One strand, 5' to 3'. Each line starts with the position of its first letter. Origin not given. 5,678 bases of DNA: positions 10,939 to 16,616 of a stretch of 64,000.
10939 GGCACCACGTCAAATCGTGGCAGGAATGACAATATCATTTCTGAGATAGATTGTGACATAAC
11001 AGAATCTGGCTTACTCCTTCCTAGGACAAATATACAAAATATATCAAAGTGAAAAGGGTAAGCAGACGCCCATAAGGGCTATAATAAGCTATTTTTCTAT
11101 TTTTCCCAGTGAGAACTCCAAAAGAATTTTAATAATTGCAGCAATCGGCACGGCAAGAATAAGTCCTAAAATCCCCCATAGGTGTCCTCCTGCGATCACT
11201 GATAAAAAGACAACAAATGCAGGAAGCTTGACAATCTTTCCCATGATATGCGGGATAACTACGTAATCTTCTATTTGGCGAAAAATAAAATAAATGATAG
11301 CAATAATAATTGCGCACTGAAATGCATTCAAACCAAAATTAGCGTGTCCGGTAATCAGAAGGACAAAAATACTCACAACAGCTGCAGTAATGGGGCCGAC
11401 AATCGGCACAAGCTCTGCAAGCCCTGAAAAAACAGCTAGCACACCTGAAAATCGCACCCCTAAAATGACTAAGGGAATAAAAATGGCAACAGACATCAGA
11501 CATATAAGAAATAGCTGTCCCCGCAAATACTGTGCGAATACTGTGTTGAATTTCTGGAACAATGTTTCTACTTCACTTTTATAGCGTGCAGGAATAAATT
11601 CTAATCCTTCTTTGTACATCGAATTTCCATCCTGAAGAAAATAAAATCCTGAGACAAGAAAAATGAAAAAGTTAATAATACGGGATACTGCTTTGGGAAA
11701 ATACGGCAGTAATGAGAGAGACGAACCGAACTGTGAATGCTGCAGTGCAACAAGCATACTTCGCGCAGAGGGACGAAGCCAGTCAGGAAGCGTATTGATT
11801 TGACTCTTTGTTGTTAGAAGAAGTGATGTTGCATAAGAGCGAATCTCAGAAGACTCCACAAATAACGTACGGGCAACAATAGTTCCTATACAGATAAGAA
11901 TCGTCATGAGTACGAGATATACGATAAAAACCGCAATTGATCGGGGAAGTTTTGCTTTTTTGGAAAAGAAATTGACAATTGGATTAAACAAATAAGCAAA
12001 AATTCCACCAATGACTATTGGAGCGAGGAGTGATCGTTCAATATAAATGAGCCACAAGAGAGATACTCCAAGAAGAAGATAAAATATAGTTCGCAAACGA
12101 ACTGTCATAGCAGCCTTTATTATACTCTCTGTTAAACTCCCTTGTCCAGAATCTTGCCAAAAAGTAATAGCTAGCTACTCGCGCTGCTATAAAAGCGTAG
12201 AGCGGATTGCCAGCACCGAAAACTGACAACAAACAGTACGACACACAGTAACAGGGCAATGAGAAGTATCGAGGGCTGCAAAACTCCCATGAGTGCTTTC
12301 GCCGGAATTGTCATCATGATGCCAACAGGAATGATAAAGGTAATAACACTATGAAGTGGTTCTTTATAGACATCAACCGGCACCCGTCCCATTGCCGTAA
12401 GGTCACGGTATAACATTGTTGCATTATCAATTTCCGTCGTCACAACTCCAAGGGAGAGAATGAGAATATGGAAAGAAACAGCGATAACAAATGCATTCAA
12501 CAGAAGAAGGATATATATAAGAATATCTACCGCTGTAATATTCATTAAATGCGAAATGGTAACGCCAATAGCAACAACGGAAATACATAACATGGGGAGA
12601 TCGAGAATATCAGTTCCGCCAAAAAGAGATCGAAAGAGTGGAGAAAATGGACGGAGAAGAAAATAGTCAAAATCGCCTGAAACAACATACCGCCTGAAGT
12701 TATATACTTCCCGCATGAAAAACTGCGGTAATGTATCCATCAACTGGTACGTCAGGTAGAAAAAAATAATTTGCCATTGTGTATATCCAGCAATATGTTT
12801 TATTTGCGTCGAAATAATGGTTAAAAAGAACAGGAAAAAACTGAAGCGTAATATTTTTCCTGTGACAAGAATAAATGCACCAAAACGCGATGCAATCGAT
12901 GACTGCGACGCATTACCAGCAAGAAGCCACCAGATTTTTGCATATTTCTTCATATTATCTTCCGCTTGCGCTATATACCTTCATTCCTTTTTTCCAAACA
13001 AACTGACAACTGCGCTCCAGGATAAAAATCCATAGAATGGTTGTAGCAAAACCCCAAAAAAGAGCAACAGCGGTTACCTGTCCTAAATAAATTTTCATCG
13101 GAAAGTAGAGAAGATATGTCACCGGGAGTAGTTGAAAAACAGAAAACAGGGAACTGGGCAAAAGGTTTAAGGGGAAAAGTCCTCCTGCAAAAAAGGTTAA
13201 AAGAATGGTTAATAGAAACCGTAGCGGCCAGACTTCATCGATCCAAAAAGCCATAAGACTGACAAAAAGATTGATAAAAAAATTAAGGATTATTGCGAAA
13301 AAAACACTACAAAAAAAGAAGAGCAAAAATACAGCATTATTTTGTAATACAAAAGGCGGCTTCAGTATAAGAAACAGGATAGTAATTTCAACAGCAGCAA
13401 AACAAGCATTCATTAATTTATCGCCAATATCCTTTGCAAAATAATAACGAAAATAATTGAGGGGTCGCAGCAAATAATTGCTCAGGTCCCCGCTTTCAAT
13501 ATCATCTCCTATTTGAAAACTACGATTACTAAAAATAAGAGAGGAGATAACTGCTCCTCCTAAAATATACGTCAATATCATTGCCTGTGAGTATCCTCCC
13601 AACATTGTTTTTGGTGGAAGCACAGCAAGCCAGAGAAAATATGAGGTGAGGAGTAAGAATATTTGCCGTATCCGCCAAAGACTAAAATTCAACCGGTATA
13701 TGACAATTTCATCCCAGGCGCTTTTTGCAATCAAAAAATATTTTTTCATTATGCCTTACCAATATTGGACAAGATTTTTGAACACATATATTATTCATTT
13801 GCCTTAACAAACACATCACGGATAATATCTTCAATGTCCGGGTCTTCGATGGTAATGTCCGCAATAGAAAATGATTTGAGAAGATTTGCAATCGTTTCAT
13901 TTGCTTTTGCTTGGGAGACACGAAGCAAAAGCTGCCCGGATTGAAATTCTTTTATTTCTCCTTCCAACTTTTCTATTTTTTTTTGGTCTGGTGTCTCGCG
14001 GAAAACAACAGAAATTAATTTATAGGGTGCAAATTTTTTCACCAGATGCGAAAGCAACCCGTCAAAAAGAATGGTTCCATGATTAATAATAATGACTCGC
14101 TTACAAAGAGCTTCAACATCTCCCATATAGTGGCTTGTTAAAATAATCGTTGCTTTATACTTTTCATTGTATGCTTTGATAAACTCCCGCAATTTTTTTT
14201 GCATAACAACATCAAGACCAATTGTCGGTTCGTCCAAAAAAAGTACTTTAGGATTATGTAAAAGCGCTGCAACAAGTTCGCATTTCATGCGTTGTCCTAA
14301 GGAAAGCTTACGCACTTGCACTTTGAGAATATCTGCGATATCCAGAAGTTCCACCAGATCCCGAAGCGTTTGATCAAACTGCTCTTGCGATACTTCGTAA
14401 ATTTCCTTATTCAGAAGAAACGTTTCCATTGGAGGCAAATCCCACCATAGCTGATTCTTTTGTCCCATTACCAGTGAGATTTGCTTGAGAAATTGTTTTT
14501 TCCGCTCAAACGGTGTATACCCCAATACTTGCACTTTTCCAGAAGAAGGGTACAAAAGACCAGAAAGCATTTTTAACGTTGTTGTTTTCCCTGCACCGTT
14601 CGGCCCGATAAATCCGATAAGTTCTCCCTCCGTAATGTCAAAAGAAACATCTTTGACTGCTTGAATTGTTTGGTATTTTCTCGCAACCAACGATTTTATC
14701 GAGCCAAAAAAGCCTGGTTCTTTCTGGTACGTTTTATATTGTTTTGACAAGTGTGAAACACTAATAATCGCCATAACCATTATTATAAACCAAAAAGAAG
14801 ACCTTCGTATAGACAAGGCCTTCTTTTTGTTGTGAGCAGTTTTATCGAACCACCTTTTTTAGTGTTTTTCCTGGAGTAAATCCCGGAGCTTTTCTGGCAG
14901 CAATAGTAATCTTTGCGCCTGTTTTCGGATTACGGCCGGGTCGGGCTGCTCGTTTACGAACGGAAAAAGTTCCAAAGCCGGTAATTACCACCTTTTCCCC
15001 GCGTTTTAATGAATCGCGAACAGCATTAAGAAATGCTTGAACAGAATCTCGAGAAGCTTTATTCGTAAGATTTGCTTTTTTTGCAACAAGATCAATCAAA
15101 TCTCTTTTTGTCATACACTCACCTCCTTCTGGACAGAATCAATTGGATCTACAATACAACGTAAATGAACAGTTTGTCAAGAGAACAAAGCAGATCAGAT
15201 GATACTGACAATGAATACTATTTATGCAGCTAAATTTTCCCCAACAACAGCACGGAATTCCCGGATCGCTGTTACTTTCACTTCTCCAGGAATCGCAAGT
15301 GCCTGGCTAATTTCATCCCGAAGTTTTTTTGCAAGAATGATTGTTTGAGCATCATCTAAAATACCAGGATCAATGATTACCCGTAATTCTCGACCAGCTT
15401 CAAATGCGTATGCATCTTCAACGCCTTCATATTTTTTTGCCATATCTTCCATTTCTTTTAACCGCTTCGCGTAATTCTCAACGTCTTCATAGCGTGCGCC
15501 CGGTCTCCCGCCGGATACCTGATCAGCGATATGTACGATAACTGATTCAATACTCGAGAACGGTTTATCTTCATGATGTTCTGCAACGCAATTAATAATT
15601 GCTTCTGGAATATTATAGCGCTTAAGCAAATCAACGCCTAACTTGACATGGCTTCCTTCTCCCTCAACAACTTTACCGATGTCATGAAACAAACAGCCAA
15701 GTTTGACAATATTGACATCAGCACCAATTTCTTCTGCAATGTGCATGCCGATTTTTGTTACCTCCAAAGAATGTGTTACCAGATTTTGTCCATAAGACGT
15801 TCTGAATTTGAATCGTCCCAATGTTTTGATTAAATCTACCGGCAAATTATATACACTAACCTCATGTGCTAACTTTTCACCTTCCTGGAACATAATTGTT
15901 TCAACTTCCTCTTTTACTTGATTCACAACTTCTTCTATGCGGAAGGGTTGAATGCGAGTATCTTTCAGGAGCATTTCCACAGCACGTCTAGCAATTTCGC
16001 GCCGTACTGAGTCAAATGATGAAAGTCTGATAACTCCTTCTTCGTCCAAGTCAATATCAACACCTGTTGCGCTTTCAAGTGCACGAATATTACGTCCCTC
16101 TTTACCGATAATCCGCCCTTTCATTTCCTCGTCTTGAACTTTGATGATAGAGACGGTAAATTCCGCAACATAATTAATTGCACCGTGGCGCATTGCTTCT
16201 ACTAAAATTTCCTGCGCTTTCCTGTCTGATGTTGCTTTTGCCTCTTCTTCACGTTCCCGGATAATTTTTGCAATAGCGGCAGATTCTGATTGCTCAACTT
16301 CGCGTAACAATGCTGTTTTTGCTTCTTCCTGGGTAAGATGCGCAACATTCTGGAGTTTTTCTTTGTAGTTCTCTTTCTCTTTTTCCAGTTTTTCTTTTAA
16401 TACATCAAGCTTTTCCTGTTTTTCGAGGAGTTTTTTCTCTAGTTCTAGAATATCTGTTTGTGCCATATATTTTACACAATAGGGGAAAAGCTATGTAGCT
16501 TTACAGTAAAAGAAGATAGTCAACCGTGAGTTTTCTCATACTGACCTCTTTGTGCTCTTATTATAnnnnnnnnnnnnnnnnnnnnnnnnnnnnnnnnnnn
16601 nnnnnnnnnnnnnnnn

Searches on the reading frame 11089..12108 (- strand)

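Call 16: search_protein_families(library=pfam, proteins=[window:11089-12108:-], max_evalue=0.0001)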
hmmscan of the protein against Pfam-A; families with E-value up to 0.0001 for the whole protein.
window:11089-12108:- (339 aa): 1 family
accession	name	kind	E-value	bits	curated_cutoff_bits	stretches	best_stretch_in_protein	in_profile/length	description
PF01594.21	AI-2E_transport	-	8.3e-57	193.3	34.3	1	8-332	5-325/327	AI-2E family transporter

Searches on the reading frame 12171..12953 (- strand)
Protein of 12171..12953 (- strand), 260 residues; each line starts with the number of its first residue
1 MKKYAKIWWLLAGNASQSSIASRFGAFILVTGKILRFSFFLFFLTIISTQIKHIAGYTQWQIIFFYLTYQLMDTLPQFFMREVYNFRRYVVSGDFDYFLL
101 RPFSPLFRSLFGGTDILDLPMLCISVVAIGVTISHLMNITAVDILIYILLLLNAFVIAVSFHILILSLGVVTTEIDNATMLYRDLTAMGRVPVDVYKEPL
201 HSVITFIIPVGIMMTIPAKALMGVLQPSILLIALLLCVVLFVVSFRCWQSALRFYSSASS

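Call 16: search_protein_families(library=pfam, proteins=[window:12171-12953:-], max_evalue=0.0001)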
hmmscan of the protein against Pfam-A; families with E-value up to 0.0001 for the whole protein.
window:12171-12953:- (260 aa): 1 family
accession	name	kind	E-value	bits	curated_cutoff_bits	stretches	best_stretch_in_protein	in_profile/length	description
PF06182.17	ABC2_membrane_6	-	1.4e-38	133.4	22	1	40-259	7-229/229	ABC-2 family transporter protein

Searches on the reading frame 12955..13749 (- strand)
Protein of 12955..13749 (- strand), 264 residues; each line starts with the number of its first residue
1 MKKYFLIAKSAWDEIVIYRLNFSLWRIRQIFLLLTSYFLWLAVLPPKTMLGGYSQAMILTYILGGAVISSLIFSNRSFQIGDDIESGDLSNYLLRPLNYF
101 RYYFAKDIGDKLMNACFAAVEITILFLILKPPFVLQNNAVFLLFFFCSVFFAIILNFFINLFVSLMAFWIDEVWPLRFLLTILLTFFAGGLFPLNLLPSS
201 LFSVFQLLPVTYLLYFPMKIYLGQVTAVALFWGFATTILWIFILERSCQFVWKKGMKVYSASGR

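Call 16: search_protein_families(library=pfam, proteins=[window:12955-13749:-], max_evalue=0.0001)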
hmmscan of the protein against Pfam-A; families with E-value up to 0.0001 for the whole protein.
window:12955-13749:- (264 aa): 1 family
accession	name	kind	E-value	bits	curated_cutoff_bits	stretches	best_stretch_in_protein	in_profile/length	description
PF06182.17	ABC2_membrane_6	-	4.7e-19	69.5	22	1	32-263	3-229/229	ABC-2 family transporter protein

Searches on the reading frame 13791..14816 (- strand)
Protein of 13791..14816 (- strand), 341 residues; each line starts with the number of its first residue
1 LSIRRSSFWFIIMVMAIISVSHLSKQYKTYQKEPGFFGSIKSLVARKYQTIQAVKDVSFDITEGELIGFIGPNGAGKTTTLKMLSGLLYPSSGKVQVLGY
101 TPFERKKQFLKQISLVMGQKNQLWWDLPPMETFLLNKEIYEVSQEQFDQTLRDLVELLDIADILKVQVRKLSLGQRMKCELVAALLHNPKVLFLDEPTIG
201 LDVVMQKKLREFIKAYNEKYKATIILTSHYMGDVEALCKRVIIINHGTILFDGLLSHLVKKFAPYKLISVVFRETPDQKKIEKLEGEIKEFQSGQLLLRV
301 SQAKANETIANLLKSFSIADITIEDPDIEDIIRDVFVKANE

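Call 17: search_protein_families(library=pfam, proteins=[window:13791-14816:-], max_evalue=0.0001)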
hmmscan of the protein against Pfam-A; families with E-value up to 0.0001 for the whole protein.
window:13791-14816:- (341 aa): 2 families
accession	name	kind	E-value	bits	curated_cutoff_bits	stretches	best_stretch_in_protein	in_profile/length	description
PF00005.33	ABC_tran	-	1.1e-28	101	25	1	54-198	1-136/137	ABC transporter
PF13304.12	AAA_21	-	8.3e-16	59.3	27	1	154-229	221-298/304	AAA domain, putative AbiEii toxin, Type IV TA system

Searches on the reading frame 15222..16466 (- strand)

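Call 17: search_protein_families(library=pfam, proteins=[window:15222-16466:-], max_evalue=0.0001)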
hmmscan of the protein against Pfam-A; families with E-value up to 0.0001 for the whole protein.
window:15222-16466:- (414 aa): 5 families
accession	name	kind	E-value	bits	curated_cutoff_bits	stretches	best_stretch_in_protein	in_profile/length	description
PF01966.28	HD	-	4.9e-20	72.4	22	1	230-318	2-114/116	HD domain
PF12072.13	RNase_Y_N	-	3.9e-15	56.3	32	1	5-96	107-198/201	RNase Y N-terminal region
PF00013.35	KH_1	-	9.7e-08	32.1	21.5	1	113-163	8-64/66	KH domain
PF08668.18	HDOD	-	2.7e-05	24.2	22.9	0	227-267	93-134/196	HDOD domain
PF07650.23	KH_2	-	5.8e-05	23.3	22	0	110-156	30-75/78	KH domain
